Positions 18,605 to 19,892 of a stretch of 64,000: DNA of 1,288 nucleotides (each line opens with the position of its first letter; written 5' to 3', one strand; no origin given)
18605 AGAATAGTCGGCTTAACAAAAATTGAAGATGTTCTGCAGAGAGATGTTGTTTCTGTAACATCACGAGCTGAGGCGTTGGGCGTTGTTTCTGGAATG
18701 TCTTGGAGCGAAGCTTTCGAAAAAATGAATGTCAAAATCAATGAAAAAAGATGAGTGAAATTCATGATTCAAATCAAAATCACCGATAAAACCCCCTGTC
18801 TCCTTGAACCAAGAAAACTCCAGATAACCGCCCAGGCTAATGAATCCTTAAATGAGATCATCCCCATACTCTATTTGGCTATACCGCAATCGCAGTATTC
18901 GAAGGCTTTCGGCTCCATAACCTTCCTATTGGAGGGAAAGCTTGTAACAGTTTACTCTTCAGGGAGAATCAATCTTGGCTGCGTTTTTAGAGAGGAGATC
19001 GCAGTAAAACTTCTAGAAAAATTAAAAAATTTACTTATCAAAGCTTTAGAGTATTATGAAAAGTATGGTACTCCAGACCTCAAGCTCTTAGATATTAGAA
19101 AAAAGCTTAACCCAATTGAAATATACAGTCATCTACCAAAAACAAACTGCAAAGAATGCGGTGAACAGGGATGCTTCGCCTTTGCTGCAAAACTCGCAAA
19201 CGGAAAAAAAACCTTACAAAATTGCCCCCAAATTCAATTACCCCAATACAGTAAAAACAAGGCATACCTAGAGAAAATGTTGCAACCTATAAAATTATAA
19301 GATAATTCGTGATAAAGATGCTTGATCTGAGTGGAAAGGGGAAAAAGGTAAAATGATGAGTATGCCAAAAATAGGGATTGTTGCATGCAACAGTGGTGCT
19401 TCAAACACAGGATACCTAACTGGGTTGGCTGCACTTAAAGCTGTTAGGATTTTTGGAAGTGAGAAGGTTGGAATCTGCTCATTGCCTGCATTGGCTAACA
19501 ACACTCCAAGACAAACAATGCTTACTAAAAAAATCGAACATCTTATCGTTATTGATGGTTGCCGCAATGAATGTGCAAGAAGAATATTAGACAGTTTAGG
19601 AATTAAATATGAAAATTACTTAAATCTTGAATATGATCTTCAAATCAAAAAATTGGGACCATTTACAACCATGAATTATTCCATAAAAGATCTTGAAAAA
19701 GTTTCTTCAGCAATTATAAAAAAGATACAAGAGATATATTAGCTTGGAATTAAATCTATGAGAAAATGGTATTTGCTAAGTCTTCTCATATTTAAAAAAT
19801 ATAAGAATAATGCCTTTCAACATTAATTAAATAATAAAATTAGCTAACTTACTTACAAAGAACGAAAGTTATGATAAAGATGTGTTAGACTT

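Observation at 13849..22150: Low-GC ~8.4 kb island: Cys-rich Lrp regulator, soluble Mo/W-bisPGD oxidoreductase and an unusual accessory gene set including a radical SAM/SPASM enzyme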

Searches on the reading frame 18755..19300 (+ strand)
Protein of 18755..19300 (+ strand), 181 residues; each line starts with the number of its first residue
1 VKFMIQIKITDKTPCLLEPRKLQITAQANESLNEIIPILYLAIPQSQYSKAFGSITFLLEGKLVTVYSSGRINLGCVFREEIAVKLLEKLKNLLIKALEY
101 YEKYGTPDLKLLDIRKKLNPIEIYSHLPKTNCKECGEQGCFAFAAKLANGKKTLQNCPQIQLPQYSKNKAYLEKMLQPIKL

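Call 5: search_protein_families(library=pfam, proteins=[window:18755-19300:+], max_evalue=0.01)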
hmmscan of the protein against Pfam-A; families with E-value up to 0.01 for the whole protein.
window:18755-19300:+ (181 aa): 2 families
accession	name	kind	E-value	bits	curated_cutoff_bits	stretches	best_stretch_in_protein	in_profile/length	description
PF04060.18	FeS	-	1.4e-13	50.7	23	1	127-158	1-32/33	Putative Fe-S cluster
PF14149.11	YhfH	-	0.0033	17.7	27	1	119-138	3-22/37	YhfH-like protein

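Call 6: search_protein_families(library=ncbifam, proteins=[window:18755-19300:+], max_evalue=0.01)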
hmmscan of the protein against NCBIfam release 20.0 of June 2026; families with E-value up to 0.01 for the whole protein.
window:18755-19300:+ (181 aa): 7 families
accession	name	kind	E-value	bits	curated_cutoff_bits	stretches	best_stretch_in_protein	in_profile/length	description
NF003195.0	PRK04165.1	equivalog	4.3e-17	62.1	306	1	116-178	1-59/450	acetyl-CoA decarbonylase/synthase complex subunit gamma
NF006446.0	PRK08764.1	equivalog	9.1e-06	25.6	220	1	126-159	15-48/139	Rnf electron transport complex subunit RnfB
TIGR01944.1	rnfB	subfamily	1.5e-05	24.6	68.7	1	123-158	40-74/190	RnfABCDGE type electron transport complex subunit B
NF005415.0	PRK06991.1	equivalog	3.5e-05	23.6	281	1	125-158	13-46/284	electron transport complex subunit RsxB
NF041836.1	rnfB_Methano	equivalog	0.00049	19.6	445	1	122-158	42-78/265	Rnf electron transport complex subunit RnfB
NF005505.0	PRK07118.1-4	equivalog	0.0017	17.9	378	1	122-159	42-79/265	Fe-S cluster domain-containing protein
NF003475.0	PRK05113.1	equivalog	0.0045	16.9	203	1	123-158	40-74/190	electron transport complex subunit RsxB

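Call 43: search_solved_structures(query=window:18755-19300:+, max_evalue=1)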
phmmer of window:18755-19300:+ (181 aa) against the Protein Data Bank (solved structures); distinct sequences matched with E-value up to 1: 6.
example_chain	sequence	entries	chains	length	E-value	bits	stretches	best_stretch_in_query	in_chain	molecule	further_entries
2h9a_A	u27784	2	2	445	6.4e-10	42.8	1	118-161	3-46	Carbon monoxide dehydrogenase corrinoid/iron-sulfur protein, gamma subunit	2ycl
4c1n_A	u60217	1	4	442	7.3e-10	42.6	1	119-161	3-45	CARBON MONOXIDE DEHYDROGENASE CORRINOID/IRON-SULFUR PROTEIN, GAMMA SUBUNIT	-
4djd_C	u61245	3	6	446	7.3e-09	39.3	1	118-160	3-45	Corrinoid/iron-sulfur protein large subunit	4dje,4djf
9fzy_F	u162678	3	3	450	0.00025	24.5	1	119-161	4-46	Corrinoid iron-sulfur protein large subunit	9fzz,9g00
9eri_B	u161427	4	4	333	0.059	16.8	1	123-158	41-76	Na(+)-translocating ferredoxin:NAD(+) oxidoreductase complex subunit B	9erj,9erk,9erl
8ahx_B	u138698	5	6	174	0.38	14.2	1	122-159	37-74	Ion-translocating oxidoreductase complex subunit B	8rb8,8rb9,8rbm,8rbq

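Call 44: find_homologous_proteins(query=window:18755-19300:+, max_evalue=0.00001)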
Query window:18755-19300:+ (181 aa): 67 proteins with E <= 0.00001 among 143 candidates.
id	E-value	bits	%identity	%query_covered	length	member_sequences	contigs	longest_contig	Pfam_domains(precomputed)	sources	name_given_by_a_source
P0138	1.7e-110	385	100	98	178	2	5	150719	PF04060.19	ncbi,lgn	ncbi:MAG: (Fe-S)-binding protein [Candidatus Bathyarchaeia archaeon]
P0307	2.6e-97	342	87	98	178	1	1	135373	PF04060.19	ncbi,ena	-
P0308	1.6e-88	313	79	97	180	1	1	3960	PF04060.19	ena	-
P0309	5.7e-88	312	78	97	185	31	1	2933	PF04060.19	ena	-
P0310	1.2e-87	310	79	98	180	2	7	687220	PF04060.19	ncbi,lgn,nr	ncbi:MAG: (Fe-S)-binding protein [Candidatus Bathyarchaeia archaeon]|nr:hypothetical protein [Candid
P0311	1.2e-86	307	79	98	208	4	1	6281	PF04060.19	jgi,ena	-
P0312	1.2e-85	304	77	97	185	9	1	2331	PF04060.19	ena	-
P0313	3.6e-85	302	78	98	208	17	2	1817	PF04060.19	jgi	jgi:ArsR family metal-binding transcriptional regulator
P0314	2.5e-84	300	75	100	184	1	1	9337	PF04060.19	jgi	jgi:ArsR family metal-binding transcriptional regulator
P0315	3.8e-84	299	76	98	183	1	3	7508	PF04060.19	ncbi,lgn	ncbi:MAG: (Fe-S)-binding protein [Candidatus Bathyarchaeia archaeon]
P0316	7.2e-84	298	76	98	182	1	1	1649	PF04060.19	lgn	-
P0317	9.3e-84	298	73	100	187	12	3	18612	PF04060.19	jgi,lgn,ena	jgi:ArsR family metal-binding transcriptional regulator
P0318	1.6e-83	297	76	97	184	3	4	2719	PF04060.19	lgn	-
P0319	1.8e-83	297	74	99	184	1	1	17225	PF04060.19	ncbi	ncbi:MAG: (Fe-S)-binding protein [Candidatus Bathyarchaeia archaeon]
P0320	3.2e-83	296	75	98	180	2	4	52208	PF04060.19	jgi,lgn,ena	jgi:ArsR family metal-binding transcriptional regulator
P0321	6.1e-83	295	72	98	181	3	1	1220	PF04060.19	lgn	-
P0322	7.9e-83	295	75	99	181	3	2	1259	PF04060.19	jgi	jgi:ArsR family metal-binding transcriptional regulator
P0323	1.3e-82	294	76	97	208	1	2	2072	PF04060.19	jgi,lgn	-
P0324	1.9e-82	294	75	98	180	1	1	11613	PF04060.19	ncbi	ncbi:MAG: (Fe-S)-binding protein [Candidatus Bathyarchaeia archaeon]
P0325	2.9e-82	293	74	98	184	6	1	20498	PF04060.19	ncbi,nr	ncbi:hypothetical protein KEJ34_04635 [Candidatus Bathyarchaeota archaeon]|nr:hypothetical protein [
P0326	9.7e-82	291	74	97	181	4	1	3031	PF04060.19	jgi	jgi:ArsR family metal-binding transcriptional regulator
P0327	1.4e-81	291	75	99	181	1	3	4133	PF04060.19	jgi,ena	-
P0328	1.5e-81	291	72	98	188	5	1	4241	PF04060.19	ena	-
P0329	1.7e-81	290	77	97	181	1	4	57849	PF04060.19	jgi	jgi:ArsR family metal-binding transcriptional regulator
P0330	2.7e-81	290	71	100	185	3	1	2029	PF04060.19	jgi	-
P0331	4.7e-81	289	76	97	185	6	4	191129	PF04060.19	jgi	jgi:ArsR family metal-binding transcriptional regulator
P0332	5.0e-81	289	71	98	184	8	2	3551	PF04060.19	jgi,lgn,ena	jgi:ArsR family metal-binding transcriptional regulator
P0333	5.4e-81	289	71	100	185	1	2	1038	PF04060.19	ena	-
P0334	1.1e-80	288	71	100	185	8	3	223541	PF04060.19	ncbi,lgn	ncbi:MAG: (Fe-S)-binding protein [Candidatus Bathyarchaeia archaeon]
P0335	3.7e-80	286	74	97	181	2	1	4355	PF04060.19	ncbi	ncbi:MAG: (Fe-S)-binding protein [Candidatus Bathyarchaeales archaeon]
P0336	1.2e-79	284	74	99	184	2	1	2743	PF04060.19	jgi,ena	-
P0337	1.3e-79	284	72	98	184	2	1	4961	PF04060.19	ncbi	ncbi:MAG: (Fe-S)-binding protein [Candidatus Bathyarchaeia archaeon]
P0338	2.2e-79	284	73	96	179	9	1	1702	PF04060.19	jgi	-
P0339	2.3e-79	284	73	97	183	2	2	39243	PF04060.19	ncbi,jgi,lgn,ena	ncbi:MAG: (Fe-S)-binding protein [Candidatus Bathyarchaeia archaeon]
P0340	2.2e-78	280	68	100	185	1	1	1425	PF04060.19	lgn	-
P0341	5.5e-77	276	68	97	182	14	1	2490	PF04060.19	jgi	jgi:ArsR family metal-binding transcriptional regulator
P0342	8.4e-77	275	69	97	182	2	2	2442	PF04060.19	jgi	jgi:ArsR family metal-binding transcriptional regulator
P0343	2.2e-76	274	69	100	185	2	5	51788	PF04060.19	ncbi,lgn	ncbi:MAG: (Fe-S)-binding protein [Candidatus Bathyarchaeia archaeon]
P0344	3.6e-76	273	69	99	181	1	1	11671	PF04060.19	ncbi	ncbi:MAG: (Fe-S)-binding protein [Candidatus Bathyarchaeales archaeon]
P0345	1.3e-74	268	66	98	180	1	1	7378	PF04060.19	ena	-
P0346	2.8e-74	267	67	97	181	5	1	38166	PF04060.19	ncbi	ncbi:MAG: (Fe-S)-binding protein [Candidatus Methanomethylicaceae archaeon]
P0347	5.0e-74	266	70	93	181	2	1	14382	PF04060.19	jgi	-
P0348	8.7e-74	265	67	97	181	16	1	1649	PF04060.19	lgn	-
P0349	4.7e-73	263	66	97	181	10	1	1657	PF04060.19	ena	-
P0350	1.0e-72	262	66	97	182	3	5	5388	PF04060.19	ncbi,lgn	ncbi:MAG: (Fe-S)-binding protein [Candidatus Bathyarchaeia archaeon]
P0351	8.1e-72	259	66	97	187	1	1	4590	PF04060.19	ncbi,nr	ncbi:hypothetical protein KEJ32_03980 [Candidatus Bathyarchaeota archaeon]|nr:hypothetical protein [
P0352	3.8e-71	257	65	97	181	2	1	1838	PF04060.19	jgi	jgi:ArsR family metal-binding transcriptional regulator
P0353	3.5e-69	250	73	83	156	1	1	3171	PF04060.19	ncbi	ncbi:MAG: (Fe-S)-binding protein, partial [Candidatus Bathyarchaeia archaeon]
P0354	8.7e-69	249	67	89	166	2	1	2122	PF04060.19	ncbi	ncbi:MAG: (Fe-S)-binding protein, partial [Candidatus Bathycorpusculaceae bacterium]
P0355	1.6e-67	245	67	90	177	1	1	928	PF04060.19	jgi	jgi:ArsR family metal-binding transcriptional regulator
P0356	1.4e-66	242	61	97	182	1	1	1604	PF04060.19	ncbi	ncbi:MAG: (Fe-S)-binding protein [Candidatus Bathycorpusculaceae bacterium]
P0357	2.3e-64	235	76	75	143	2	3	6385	PF04060.19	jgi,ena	jgi:ArsR family metal-binding transcriptional regulator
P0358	2.4e-49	186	48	97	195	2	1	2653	PF04060.19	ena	-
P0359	1.4e-48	183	47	97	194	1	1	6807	PF04060.19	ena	-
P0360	3.0e-46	176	46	99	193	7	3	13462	PF04060.19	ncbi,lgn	ncbi:MAG: (Fe-S)-binding protein [Candidatus Bathyarchaeia archaeon]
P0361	4.2e-46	175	46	99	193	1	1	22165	PF04060.19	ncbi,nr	ncbi:hypothetical protein KEJ15_04565 [Candidatus Bathyarchaeota archaeon]|nr:hypothetical protein [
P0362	5.2e-46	175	63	70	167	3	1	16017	PF04060.19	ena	-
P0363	1.0e-45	174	46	97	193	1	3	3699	PF04060.19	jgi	jgi:ArsR family metal-binding transcriptional regulator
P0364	1.4e-45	174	74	60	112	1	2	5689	PF04060.19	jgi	jgi:ArsR family metal-binding transcriptional regulator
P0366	9.6e-44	168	45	97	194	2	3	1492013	PF04060.19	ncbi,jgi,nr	ncbi:MAG: (Fe-S)-binding protein [Candidatus Bathyarchaeota archaeon]|jgi:ArsR family metal-binding 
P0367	4.6e-42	162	43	97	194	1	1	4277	PF04060.19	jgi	-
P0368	7.7e-42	161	43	97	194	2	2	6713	PF04060.19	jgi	jgi:ArsR family metal-binding transcriptional regulator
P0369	1.1e-41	161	43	97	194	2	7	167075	PF04060.19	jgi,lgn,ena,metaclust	jgi:ArsR family metal-binding transcriptional regulator|metaclust:\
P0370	4.5e-41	159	70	58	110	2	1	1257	PF04060.19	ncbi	ncbi:MAG: (Fe-S)-binding protein, partial [Candidatus Bathyarchaeia archaeon]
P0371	1.3e-36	144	44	86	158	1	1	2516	PF04060.19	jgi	-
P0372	4.4e-22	97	48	55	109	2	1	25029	PF04060.19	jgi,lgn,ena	-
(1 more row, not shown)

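Call 47: search_protein_families(library=padloc, proteins=[window:18755-19300:+], max_evalue=0.001)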
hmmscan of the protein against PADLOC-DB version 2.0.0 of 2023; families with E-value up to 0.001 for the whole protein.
window:18755-19300:+ (181 aa): 0 families

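Call 54: search_protein_families(library=pfam, proteins=[L092:17243-17521:+], max_evalue=5)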
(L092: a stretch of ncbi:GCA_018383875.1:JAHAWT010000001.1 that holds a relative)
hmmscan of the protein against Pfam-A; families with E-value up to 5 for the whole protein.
L092:17243-17521:+ (92 aa): 0 families

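Call 55: predict_structure(alignment_id=A2)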
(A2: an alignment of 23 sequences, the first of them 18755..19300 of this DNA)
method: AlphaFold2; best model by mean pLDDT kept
length: 181 residues; sequences in the alignment: 23
mean_pLDDT: 89.2   pTM: 0.79
mean pLDDT of the five models: 89.2, 88.5, 88.5, 87.6, 87.4
residues with pLDDT >= 90: 97; 70-90: 79; 50-70: 4; < 50: 1
segments of 3 or more residues with pLDDT < 50: none
pLDDT, mean of each block of 10 residues (from residue 1): 81 89 95 93 90 93 96 93 95 94 89 86 87 82 89 88 90 82 62
secondary structure, 60 per line:
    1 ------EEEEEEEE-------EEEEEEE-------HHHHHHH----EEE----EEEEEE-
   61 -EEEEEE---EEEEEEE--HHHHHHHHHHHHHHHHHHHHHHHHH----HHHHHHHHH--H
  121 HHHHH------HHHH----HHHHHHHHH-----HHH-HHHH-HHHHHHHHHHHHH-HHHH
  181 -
elements in order: E7-14 E22-28 H36-42 E47-49 E54-59 E62-67 E71-77 H80-104 H109-117 H120-125 H132-135 H140-148 H158-161 H163-175 H177-180

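Call 66: fold_search(model_id=the predicted structure, library=pdb)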
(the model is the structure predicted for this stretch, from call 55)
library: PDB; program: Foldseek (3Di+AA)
matches with E <= 10: 814; with E <= 0.001: 0
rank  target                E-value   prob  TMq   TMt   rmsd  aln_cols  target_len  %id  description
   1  1ais_A                2.5e-03  1.00  0.36  0.36   2.6        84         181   18  TATA-BINDING PROTEIN/TRANSCRIPTION FACTOR (II)B/TATA-BOX COMPLEX FROM PYROCOCCUS WOESEI (released 1997-07-07)
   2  1mp9_A                8.7e-03  1.00  0.37  0.35   2.4        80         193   16  TBP from a mesothermophilic archaeon, Sulfolobus acidocaldarius (released 2003-11-04)
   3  2z8u_P                1.2e-02  1.00  0.34  0.35   2.7        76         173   20  Methanococcus jannaschii TBP (released 2008-08-26)
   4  2z8u_B                1.2e-02  1.00  0.35  0.36   2.7        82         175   22  Methanococcus jannaschii TBP (released 2008-08-26)
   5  1mp9_B                1.4e-02  1.00  0.39  0.37   1.8        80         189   15  TBP from a mesothermophilic archaeon, Sulfolobus acidocaldarius (released 2003-11-04)
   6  4c1n_G                2.4e-02  1.00  0.28  0.12   1.6        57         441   47  Corrinoid protein reactivation complex with activator (released 2014-08-13)
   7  2ycl_A                2.7e-02  1.00  0.27  0.11   2.1        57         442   46  complete structure of the corrinoid,iron-sulfur protein including the N-terminal domain with a 4Fe-4S cluster (released 2011-06-08)
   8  1fn7_A                3.8e-02  0.69  0.31  0.21   9.4       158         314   13  COUPLING OF DAMAGE RECOGNITION AND CATALYSIS BY A HUMAN BASE-EXCISION DNA REPAIR PROTEIN (released 2001-04-21)
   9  1n39_A                4.7e-02  0.66  0.30  0.20   9.3       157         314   12  Structural and biochemical exploration of a critical amino acid in human 8-oxoguanine glycosylase (released 2003-03-04)
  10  2nol_A                5.6e-02  0.69  0.32  0.21   9.0       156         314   13  Structure of catalytically inactive human 8-oxoguanine glycosylase distal crosslink to oxoG DNA (released 2006-11-21)
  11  6rlw_DDD              5.9e-02  0.44  0.31  0.21  11.5       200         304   13  Structure of the human 8-oxoguanine DNA Glycosylase hOGG1 in complex with inhibitor TH5487 (released 2020-07-22)
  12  3i0x_A                5.9e-02  0.23  0.27  0.19  12.2       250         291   15  Crystal structure of Clostridium acetobutylicum 8-oxoguanine glycosylase/lyase in complex with dsDNA containing adenin (released 2009-09-29)
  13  2noz_A                6.3e-02  0.60  0.31  0.21   9.2       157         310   13  Structure of Q315F human 8-oxoguanine glycosylase distal crosslink to 8-oxoguanine DNA (released 2006-11-21)
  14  4b0a                  6.6e-02  0.99  0.32  0.25   3.4        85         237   18  The high-resolution structure of yTBP-yTAF1 identifies conserved and competing interaction surfaces in transcriptional a (released 2013-07-03)
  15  1n3a_A                6.6e-02  0.57  0.31  0.21   9.3       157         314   13  Structural and biochemical exploration of a critical amino acid in human 8-oxoguanine glycosylase (released 2003-03-04)
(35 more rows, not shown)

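Call 86: find_encoding_contigs(protein=P0366, flank=5000, max_places=4)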
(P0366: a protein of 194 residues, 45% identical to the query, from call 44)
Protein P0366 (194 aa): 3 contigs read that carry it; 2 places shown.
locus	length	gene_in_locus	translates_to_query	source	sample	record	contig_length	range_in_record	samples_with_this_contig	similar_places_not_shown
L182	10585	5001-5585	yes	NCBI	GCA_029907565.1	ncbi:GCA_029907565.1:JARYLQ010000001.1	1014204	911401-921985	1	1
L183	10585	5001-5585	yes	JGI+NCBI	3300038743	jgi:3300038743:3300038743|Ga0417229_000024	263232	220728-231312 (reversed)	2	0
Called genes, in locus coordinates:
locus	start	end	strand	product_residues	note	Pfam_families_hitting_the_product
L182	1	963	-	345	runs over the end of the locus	PF03773:ArsP_1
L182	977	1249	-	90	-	PF13192:Thioredoxin_3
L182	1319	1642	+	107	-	PF01022:HTH_5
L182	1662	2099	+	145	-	PF08859:DGC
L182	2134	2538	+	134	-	PF08859:DGC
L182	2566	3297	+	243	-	PF02596:DUF169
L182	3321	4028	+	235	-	-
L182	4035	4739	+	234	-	PF02683:DsbD_TM, PF13386:DsbD_2 (weak)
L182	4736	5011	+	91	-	-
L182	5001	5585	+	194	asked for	PF04060:FeS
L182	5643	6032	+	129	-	PF01022:HTH_5, PF12840:HTH_20 (weak)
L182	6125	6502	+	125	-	PF00582:Usp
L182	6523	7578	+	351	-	PF13593:SBF_like, PF01758:SBF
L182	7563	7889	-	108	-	-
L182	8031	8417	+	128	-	PF03551:PadR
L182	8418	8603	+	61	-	-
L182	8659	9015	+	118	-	PF07883:Cupin_2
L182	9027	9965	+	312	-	PF00005:ABC_tran, PF13732:DrrA1-3_C (faint), PF13304:AAA_21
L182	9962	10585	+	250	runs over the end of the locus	PF01061:ABC2_membrane, PF12698:ABC2_membrane_3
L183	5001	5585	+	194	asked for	PF04060:FeS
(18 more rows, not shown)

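Call 88: search_protein_families(library=ncbifam, proteins=[L092:7676-8842:-, L182:6523-7578:+], max_evalue=0.00001)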
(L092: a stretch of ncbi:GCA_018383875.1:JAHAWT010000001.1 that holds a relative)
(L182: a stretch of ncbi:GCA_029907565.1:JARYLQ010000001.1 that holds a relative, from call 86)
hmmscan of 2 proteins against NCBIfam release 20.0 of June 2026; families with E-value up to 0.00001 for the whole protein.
L092:7676-8842:- (388 aa): 3 families
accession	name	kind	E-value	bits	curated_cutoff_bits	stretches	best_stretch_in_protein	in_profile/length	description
TIGR00841.1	bass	subfamily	2.3e-15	56.7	326.3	1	153-375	91-311/321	bile acid:sodium symporter family transporter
TIGR00832.1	acr3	equivalog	1.1e-13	51.2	282.8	1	69-344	48-303/327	ACR3 family arsenite efflux transporter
NF047939.1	PantTportPanS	equivalog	1.5e-12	47.8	400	1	154-361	86-289/299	ketopantoate/pantoate/pantothenate transporter PanS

L182:6523-7578:+ (351 aa): 3 families
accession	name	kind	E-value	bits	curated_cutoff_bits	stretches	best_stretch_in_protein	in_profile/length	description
TIGR00832.1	acr3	equivalog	6.2e-98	328.1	282.8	1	15-334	1-326/327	ACR3 family arsenite efflux transporter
NF047939.1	PantTportPanS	equivalog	1.3e-10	41.4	400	1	51-234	25-203/299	ketopantoate/pantoate/pantothenate transporter PanS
TIGR00841.1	bass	subfamily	5.2e-09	35.8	326.3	1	52-277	32-244/321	bile acid:sodium symporter family transporter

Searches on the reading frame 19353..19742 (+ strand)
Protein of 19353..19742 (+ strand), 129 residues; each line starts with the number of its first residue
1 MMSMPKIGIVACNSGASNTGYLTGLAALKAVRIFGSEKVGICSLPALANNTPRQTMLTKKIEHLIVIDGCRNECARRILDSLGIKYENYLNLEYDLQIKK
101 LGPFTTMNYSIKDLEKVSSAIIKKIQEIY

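Call 5: search_protein_families(library=pfam, proteins=[window:19353-19742:+], max_evalue=0.01)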
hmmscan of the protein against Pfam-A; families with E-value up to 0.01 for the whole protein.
window:19353-19742:+ (129 aa): 1 family
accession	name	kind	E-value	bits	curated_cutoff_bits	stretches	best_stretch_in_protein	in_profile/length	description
PF08859.16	DGC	-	7.3e-15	55.4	27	1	9-119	2-104/106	DGC domain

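Call 6: search_protein_families(library=ncbifam, proteins=[window:19353-19742:+], max_evalue=0.01)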
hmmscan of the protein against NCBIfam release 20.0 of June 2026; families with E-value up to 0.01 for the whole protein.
window:19353-19742:+ (129 aa): 0 families

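Call 42: search_solved_structures(query=window:19353-19742:+, max_evalue=1)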
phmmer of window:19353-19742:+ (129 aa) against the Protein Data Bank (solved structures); distinct sequences matched with E-value up to 1: 0.

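Call 47: search_protein_families(library=padloc, proteins=[window:19353-19742:+], max_evalue=0.001)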
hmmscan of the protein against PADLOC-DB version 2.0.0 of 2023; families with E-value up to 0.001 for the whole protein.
window:19353-19742:+ (129 aa): 0 families

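Call 54: search_protein_families(library=pfam, proteins=[L092:17243-17521:+], max_evalue=5)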
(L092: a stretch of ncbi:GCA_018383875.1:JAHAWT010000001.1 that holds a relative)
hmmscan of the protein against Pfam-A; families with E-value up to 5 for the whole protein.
L092:17243-17521:+ (92 aa): 0 families

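Call 88: search_protein_families(library=ncbifam, proteins=[L092:7676-8842:-], max_evalue=0.00001)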
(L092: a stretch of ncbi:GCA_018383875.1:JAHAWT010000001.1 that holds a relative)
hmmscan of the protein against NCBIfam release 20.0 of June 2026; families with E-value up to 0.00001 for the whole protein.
L092:7676-8842:- (388 aa): 3 families
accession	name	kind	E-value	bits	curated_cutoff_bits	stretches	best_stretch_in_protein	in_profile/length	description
TIGR00841.1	bass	subfamily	2.3e-15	56.7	326.3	1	153-375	91-311/321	bile acid:sodium symporter family transporter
TIGR00832.1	acr3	equivalog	1.1e-13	51.2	282.8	1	69-344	48-303/327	ACR3 family arsenite efflux transporter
NF047939.1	PantTportPanS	equivalog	1.5e-12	47.8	400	1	154-361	86-289/299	ketopantoate/pantoate/pantothenate transporter PanS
